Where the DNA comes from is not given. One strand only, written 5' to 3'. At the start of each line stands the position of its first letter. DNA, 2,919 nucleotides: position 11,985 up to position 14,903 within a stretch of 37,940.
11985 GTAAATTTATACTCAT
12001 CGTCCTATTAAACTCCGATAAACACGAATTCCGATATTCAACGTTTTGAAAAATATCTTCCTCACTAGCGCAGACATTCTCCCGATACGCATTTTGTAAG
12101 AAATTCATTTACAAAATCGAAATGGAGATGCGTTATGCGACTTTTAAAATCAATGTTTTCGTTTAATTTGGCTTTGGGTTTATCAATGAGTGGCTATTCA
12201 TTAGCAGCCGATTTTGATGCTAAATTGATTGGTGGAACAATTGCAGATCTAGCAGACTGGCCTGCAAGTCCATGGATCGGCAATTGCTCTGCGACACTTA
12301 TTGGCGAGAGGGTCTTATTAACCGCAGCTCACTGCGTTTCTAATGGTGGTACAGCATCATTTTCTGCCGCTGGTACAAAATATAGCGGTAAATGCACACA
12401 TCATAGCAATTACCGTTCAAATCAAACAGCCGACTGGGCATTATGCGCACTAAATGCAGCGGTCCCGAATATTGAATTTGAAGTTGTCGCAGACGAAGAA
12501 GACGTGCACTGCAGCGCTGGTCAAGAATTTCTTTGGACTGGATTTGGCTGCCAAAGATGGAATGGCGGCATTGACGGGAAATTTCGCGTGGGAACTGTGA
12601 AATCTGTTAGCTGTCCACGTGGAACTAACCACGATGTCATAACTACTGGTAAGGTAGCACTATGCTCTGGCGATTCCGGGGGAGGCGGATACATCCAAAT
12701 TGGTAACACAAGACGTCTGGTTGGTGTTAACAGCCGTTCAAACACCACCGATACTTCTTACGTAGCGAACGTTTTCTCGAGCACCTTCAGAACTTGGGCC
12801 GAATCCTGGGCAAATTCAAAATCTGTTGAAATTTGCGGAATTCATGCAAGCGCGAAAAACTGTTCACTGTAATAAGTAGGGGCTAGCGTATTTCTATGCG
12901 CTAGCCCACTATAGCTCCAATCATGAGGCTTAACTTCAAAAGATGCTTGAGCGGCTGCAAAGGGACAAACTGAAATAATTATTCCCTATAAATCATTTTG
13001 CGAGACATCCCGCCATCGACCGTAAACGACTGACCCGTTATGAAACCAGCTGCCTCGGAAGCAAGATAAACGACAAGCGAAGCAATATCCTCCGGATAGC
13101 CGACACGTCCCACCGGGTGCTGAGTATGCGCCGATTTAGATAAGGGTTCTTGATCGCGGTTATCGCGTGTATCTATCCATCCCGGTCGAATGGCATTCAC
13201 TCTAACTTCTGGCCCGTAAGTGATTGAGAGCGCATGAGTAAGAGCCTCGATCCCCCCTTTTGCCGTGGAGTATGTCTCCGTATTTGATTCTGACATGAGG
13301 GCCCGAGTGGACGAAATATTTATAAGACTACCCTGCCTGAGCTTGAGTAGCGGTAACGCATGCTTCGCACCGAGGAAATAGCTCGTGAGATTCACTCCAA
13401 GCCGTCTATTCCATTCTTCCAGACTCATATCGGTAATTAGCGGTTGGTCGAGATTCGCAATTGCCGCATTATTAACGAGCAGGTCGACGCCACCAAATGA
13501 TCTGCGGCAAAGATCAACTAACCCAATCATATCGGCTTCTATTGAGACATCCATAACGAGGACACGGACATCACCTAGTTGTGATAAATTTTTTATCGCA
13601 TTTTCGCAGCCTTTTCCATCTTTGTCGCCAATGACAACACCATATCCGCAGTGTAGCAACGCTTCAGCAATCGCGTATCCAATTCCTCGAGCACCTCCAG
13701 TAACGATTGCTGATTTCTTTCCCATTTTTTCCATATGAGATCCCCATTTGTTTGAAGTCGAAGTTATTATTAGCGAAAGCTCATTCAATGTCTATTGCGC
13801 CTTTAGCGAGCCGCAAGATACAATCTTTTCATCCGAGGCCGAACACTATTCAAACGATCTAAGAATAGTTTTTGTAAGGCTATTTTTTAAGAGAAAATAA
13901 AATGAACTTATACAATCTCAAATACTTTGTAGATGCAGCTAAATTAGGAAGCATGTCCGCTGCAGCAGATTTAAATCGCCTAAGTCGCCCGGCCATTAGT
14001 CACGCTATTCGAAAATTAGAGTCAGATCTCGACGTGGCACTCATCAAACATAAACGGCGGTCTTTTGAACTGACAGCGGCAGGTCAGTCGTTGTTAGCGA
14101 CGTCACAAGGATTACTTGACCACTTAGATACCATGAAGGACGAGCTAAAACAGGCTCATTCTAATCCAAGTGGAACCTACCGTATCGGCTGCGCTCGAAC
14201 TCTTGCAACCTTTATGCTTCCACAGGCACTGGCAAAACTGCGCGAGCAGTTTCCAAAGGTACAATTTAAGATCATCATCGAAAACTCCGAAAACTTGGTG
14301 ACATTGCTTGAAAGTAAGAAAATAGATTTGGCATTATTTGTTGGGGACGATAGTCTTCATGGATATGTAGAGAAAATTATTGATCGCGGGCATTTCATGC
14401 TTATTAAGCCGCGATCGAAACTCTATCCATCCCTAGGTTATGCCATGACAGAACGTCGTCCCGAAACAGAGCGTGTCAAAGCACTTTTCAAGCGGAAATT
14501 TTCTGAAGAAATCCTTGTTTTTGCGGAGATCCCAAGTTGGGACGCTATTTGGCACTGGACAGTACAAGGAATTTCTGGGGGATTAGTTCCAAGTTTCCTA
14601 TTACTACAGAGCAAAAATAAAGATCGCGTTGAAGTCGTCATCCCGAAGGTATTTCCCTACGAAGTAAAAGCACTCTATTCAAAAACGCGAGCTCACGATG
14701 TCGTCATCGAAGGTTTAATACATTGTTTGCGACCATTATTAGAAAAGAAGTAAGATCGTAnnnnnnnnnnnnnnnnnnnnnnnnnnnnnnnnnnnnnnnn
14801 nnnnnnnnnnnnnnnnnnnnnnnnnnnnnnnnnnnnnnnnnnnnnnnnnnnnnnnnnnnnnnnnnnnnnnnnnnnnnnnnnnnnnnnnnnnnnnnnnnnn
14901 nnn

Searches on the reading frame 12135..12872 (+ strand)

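Call 3: search_protein_families(library=pfam, proteins=[window:12135-12872:+], max_evalue=0.01)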
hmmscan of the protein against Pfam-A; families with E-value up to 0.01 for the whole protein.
window:12135-12872:+ (245 aa): 2 families
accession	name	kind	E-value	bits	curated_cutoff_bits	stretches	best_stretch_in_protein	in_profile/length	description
PF00089.32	Trypsin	-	7e-14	52.6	20.6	1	50-209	22-206/220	Trypsin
PF13365.12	Trypsin_2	-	7.4e-07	30.4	27.6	1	51-184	1-133/144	Trypsin-like peptidase domain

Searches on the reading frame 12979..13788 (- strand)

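Call 3: search_protein_families(library=pfam, proteins=[window:12979-13788:-], max_evalue=0.01)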
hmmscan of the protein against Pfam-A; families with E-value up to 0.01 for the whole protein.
window:12979-13788:- (269 aa): 4 families
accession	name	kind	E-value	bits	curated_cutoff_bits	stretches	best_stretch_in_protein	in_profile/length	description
PF13561.12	adh_short_C2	-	6.5e-61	206.3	27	1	33-262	3-236/236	Enoyl-(Acyl carrier protein) reductase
PF00106.31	adh_short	-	5.2e-42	144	26.6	1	25-211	1-188/195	short chain dehydrogenase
PF08659.16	KR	-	9.6e-08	32.6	22.6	1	28-186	4-162/180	KR domain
PF23441.1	SDR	-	9.6e-06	25.6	27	1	20-260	3-254/258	SDR-like rossmann domain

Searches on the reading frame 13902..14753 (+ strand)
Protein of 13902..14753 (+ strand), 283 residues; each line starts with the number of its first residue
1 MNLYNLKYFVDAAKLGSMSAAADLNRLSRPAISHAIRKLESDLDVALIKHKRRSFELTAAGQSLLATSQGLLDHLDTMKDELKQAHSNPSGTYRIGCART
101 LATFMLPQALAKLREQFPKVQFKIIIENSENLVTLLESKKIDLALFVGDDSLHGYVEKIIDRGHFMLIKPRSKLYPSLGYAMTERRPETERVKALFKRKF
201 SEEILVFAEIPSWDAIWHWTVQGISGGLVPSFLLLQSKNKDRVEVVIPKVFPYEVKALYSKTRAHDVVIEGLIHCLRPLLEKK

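Call 3: search_protein_families(library=pfam, proteins=[window:13902-14753:+], max_evalue=0.01)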
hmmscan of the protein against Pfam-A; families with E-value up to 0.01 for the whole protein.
window:13902-14753:+ (283 aa): 2 families
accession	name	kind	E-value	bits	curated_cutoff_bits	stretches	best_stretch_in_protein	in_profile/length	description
PF03466.25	LysR_substrate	-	5.3e-19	68.9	28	1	88-277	3-205/209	LysR substrate binding domain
PF00126.33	HTH_1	-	1.6e-16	60.5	26.6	1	5-62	3-60/60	Bacterial regulatory helix-turn-helix protein, lysR family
